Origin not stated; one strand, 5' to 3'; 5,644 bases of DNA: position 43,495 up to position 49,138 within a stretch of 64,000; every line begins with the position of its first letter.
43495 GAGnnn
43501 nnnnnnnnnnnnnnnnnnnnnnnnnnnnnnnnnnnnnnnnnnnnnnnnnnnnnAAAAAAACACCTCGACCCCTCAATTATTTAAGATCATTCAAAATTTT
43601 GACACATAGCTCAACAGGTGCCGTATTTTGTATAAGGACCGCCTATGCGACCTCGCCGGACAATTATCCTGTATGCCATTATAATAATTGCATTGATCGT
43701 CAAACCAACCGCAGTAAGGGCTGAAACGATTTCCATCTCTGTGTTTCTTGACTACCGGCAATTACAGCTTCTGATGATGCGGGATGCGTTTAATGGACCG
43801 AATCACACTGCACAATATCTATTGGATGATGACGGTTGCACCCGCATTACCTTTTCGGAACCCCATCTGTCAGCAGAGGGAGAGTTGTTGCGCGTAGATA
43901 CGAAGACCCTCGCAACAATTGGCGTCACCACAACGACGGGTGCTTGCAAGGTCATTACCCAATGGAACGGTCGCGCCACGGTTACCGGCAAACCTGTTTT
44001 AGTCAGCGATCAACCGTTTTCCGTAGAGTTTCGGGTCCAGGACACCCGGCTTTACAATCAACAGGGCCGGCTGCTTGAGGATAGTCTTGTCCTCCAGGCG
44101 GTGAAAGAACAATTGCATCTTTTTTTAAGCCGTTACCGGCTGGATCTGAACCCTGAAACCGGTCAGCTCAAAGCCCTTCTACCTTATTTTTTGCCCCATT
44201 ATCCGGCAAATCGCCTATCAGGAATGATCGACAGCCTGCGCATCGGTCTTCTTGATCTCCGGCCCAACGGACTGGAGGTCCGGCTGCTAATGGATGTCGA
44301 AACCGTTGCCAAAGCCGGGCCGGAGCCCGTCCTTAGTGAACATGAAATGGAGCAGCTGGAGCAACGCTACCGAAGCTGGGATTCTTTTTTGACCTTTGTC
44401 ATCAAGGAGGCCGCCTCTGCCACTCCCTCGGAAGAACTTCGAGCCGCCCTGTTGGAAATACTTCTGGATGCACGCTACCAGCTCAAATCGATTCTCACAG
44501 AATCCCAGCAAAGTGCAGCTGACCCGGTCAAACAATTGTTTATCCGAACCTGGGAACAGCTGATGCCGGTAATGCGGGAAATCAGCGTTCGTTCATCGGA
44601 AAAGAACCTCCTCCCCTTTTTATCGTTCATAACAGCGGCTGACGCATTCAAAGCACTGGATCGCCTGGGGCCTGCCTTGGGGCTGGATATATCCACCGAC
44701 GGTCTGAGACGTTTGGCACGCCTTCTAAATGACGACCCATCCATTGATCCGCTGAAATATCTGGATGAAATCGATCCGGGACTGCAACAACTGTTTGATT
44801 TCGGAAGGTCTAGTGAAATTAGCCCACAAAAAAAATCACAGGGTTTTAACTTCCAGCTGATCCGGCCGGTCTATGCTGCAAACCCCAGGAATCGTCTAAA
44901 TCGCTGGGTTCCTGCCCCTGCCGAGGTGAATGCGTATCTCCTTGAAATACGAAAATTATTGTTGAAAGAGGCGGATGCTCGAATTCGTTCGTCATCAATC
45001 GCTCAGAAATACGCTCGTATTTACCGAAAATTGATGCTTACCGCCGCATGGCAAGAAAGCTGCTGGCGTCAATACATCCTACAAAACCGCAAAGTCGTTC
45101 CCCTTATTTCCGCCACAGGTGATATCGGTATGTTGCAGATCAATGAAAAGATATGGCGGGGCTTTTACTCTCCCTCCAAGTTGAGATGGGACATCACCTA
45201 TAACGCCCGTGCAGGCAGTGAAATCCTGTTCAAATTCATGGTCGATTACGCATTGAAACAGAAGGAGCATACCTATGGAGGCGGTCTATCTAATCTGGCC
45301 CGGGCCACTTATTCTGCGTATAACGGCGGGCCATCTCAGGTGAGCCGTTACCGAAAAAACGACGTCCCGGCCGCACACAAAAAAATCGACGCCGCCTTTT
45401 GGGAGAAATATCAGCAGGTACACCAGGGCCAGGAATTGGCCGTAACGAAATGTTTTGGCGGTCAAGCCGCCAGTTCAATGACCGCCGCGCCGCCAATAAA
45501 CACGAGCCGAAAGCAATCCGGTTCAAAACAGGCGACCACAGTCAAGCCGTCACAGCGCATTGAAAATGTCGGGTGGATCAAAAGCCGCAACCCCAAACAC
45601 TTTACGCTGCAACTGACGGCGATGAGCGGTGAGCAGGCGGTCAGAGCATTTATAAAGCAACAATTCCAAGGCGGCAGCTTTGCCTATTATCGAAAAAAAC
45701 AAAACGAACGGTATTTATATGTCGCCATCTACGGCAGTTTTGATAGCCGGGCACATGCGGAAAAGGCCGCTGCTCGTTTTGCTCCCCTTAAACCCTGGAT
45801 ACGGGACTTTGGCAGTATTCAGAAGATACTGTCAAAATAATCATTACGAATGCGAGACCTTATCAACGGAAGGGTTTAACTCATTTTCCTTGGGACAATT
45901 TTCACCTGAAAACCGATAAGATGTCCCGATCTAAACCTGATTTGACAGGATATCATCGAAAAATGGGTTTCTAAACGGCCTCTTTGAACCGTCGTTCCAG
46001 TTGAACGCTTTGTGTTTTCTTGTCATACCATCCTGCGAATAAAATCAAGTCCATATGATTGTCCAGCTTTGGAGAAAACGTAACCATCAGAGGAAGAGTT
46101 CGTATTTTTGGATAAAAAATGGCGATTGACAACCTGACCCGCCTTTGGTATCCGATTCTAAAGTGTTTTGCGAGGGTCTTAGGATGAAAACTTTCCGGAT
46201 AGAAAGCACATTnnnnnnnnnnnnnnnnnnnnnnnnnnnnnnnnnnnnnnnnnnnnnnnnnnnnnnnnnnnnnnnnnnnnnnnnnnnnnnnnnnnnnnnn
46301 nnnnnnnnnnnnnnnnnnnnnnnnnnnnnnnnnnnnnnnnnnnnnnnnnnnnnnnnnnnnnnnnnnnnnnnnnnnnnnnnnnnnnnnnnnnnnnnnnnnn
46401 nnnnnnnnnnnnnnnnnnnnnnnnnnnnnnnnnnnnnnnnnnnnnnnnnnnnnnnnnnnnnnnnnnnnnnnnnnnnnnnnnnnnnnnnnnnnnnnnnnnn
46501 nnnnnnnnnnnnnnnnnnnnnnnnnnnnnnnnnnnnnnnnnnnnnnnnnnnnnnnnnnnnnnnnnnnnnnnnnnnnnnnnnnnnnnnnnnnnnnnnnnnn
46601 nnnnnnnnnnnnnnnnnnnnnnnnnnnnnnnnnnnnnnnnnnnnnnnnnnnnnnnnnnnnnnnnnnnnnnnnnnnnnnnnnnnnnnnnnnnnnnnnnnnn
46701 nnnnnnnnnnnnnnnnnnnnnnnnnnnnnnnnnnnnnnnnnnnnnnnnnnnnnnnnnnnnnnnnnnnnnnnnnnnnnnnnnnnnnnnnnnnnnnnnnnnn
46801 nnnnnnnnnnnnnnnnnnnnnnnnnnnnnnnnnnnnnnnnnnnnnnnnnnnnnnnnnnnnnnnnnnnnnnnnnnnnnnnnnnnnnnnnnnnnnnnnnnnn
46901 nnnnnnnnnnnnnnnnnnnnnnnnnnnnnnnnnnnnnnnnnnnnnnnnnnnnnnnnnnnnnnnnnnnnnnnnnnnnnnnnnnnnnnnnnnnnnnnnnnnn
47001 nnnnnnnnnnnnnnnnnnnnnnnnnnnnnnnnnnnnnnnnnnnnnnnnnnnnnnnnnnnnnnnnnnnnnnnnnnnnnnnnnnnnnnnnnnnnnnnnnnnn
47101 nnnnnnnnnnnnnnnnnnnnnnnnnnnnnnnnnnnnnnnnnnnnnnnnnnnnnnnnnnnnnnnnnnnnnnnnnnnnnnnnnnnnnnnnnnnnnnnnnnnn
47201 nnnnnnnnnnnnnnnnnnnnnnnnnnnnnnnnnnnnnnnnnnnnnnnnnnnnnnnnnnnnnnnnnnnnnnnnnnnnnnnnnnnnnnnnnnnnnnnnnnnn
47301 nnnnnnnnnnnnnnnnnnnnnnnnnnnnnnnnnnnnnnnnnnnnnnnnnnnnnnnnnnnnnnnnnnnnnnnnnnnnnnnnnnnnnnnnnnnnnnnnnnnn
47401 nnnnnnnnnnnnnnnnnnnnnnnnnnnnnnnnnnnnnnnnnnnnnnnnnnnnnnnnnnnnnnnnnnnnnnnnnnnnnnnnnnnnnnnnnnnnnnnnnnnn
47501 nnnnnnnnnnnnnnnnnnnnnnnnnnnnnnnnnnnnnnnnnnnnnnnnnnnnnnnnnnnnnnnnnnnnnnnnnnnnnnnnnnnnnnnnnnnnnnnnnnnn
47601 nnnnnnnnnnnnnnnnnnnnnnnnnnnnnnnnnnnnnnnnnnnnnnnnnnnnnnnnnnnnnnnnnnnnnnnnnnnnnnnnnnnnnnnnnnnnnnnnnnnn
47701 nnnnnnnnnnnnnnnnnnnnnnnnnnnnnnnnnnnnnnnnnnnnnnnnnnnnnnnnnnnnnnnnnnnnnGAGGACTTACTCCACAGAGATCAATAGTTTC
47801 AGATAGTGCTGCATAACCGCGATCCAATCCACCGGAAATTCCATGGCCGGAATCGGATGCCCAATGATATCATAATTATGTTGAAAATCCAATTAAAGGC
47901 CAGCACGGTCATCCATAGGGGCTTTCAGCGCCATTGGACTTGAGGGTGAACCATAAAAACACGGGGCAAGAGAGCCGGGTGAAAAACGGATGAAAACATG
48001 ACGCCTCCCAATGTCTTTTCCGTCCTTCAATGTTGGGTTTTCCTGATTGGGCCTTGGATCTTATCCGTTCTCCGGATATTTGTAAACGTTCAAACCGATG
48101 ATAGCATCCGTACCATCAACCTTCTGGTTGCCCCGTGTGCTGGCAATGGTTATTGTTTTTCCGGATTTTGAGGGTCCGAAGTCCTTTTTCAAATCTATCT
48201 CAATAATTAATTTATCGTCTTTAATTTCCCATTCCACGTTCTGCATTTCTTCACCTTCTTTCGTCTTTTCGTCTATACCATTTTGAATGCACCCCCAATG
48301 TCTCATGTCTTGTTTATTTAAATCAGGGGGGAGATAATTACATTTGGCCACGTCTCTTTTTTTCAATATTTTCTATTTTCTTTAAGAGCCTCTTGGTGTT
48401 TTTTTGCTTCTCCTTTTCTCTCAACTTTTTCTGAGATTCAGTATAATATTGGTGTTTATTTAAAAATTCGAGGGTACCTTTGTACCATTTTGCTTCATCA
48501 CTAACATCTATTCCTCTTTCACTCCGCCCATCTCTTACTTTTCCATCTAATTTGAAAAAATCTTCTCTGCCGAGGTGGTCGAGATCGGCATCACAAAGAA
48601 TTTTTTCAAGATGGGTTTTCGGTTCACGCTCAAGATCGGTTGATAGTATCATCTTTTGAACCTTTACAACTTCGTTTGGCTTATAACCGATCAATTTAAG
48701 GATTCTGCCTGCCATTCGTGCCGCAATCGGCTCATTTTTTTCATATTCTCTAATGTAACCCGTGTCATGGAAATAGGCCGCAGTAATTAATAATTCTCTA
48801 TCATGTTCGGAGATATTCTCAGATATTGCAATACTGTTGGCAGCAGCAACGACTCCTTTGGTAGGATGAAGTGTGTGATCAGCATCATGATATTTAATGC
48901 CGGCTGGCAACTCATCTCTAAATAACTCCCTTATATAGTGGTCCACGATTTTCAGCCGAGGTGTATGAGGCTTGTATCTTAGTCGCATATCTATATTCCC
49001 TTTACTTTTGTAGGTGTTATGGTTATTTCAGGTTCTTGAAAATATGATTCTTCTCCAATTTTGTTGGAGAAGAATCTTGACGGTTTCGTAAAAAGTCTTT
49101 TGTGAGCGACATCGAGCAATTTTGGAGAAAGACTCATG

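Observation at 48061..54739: Cassette-like array of eleven short same-strand ORFs enriched in second-messenger/ligand-binding modules, separated by structured repeats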

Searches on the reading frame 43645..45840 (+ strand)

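Call 55: search_protein_families(library=pfam, max_evalue=0.001, proteins=[window:43645-45840:+])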
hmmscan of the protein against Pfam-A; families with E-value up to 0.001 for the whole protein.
window:43645-45840:+ (731 aa): 2 families
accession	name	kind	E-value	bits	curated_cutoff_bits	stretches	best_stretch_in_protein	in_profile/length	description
PF05036.18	SPOR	-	3.5e-06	27.7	21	1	650-719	2-74/76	SPOR domain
PF01464.25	SLT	-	4.7e-05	23.4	21.3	1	454-574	7-109/117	Transglycosylase SLT domain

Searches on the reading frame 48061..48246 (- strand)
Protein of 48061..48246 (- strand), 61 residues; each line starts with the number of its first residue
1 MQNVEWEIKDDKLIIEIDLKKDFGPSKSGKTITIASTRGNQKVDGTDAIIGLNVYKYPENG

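Call 16: search_protein_families(library=pfam, max_evalue=0.01, proteins=[window:48061-48246:-])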
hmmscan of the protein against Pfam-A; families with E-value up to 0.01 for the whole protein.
window:48061-48246:- (61 aa): 0 families

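Call 60: search_protein_families(library=ncbifam, max_evalue=0.01, proteins=[window:48061-48246:-])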
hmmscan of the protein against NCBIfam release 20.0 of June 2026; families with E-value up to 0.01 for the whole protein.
window:48061-48246:- (61 aa): 0 families

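Call 83: search_solved_structures(query=window:48061-48246:-, max_evalue=10)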
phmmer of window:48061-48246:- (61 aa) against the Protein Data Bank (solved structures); distinct sequences matched with E-value up to 10: 5.
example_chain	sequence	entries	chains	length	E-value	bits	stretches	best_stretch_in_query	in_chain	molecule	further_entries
9rpl_A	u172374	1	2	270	0.18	15.6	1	18-48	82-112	S-layer protein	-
7qle_A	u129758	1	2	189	0.18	15.5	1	18-48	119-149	S-layer protein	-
7qld_B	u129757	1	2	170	0.61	13.9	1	18-48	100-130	S-layer protein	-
4jam_L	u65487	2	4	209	1.2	12.9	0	22-47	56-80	ANTIGEN BINDING FRAGMENT OF LIGHT CHAIN of CH103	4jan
9d7h_G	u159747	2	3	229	1.5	12.7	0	22-47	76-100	CH103 Fab light chain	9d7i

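Call 84: search_protein_families(library=padloc, max_evalue=0.01, proteins=[window:48061-48246:-])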
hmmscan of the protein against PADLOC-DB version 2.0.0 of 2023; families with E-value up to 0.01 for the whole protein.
window:48061-48246:- (61 aa): 0 families

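Call 87: search_protein_representatives(protein=window:48061-48246:-)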
Query: 61 residues. Proteins with E-value up to 0.001 (for the whole library): 1007; up to 1e-10: 93; up to 1e-30: 0. The best 150 are listed.
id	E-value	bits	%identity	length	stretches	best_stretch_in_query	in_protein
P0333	6.3e-28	111.2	49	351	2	1-60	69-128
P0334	1.5e-27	110.0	88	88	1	1-60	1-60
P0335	2.4e-27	109.4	57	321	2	1-56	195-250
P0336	7.5e-27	107.8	54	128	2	1-59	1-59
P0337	9.3e-27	107.5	57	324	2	2-56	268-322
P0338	9.6e-27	107.5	38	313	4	2-58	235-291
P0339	5.0e-26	105.2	82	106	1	1-60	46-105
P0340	6.2e-26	104.9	50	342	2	1-57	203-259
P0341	2.5e-25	103.0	54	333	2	1-58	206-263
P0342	4.1e-25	102.4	48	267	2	1-60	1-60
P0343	5.2e-24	98.9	53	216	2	1-57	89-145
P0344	3.5e-23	96.3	43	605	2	1-60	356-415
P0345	6.0e-23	95.6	75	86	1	1-60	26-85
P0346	9.8e-23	94.9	53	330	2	1-57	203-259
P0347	1.5e-22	94.3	49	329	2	1-56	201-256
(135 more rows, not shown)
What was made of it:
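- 48061..48246 (-): orf61, a small all-beta protein of a large uncharacterised family. 1007 cluster representatives at E <= 1e-3 (call 87).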

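Call 105: predict_structure(alignment_id=A10)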
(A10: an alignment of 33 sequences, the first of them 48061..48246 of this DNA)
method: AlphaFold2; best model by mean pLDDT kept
length: 61 residues; sequences in the alignment: 33
mean_pLDDT: 93.5   pTM: 0.73
mean pLDDT of the five models: 93.5, 93.2, 92.9, 92.2, 91.8
residues with pLDDT >= 90: 54; 70-90: 6; 50-70: 1; < 50: 0
segments of 3 or more residues with pLDDT < 50: none
pLDDT, mean of each block of 10 residues (from residue 1): 94 96 92 96 95 92 53
secondary structure, 60 per line:
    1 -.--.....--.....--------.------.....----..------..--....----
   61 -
elements in order: E5-9 E12-16 E32-36 E53-56
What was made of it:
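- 48061..48246 (-): AF2 pLDDT 93.5 (call 105).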

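Call 107: fold_search(model_id=the predicted structure, library=pdb)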
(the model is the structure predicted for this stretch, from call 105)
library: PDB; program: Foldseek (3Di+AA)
matches with E <= 10: 6; with E <= 0.001: 0
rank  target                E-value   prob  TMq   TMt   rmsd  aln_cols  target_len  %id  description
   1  8d05                  4.5e+00  0.08  0.30  0.30   4.6        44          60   23  Hallucinated C2 protein assembly HALC2_065 (released 2022-09-28)
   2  5a2q_c                4.5e+00  0.06  0.23  0.23   5.8        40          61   25  Structure of the HCV IRES bound to the human ribosome (released 2015-07-15)
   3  3tqy_A                8.2e+00  0.02  0.26  0.16  12.4        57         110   10  Structure of a single-stranded DNA-binding protein (ssb), from Coxiella burnetii (released 2011-09-21)
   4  1txy_A                8.7e+00  0.01  0.22  0.17  11.2        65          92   12  E. coli PriB (released 2004-11-16)
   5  3pgz_B                9.2e+00  0.03  0.27  0.16  12.6        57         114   10  Crystal structure of a single strand binding protein (SSB) from bartonella henselae (released 2010-12-22)
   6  4mh1_B                9.2e+00  0.01  0.21  0.05  16.9        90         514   16  Crystal structure and functional studies of quinoprotein L-sorbose dehydrogenase from Ketogulonicigenium vulgare Y25 (released 2014-07-23)
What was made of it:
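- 48061..48246 (-): No PDB fold match (call 107).
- Tried and rejected: For orf61, the PDB sequence search and the Foldseek search gave no significant match (calls 83, 107).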

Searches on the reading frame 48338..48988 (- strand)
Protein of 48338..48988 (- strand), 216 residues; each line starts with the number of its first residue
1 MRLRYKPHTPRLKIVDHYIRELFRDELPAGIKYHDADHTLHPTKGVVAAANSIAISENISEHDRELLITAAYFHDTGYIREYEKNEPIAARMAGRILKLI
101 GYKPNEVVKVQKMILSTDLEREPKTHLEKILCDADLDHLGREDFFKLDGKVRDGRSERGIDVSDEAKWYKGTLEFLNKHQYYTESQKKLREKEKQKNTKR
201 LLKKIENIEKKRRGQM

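Call 16: search_protein_families(library=pfam, max_evalue=0.01, proteins=[window:48338-48988:-])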
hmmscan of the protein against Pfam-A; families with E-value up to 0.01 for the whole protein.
window:48338-48988:- (216 aa): 2 families
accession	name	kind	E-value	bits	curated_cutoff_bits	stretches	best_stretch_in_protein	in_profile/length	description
PF01966.28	HD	-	1.3e-07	32.3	22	1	43-135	5-111/116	HD domain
PF13875.12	DUF4202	-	0.0088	16.3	35.1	0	76-132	74-131/183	Domain of unknown function (DUF4202)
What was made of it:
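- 48338..48988 (-): HD216, an HD-domain phosphohydrolase without a GYP motif. Pfam HD, E = 1e-7 (call 16).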

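Call 60: search_protein_families(library=ncbifam, max_evalue=0.01, proteins=[window:48338-48988:-])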
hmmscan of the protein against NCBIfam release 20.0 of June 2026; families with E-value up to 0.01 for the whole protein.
window:48338-48988:- (216 aa): 1 family
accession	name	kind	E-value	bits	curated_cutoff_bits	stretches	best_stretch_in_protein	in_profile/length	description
TIGR00277.1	HDIG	domain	0.0014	18.4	27.6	1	49-85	15-49/84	HDIG domain-containing metalloprotein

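Call 84: search_protein_families(library=padloc, max_evalue=0.01, proteins=[window:48338-48988:-])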
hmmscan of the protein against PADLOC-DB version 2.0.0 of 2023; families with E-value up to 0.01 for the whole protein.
window:48338-48988:- (216 aa): 0 families
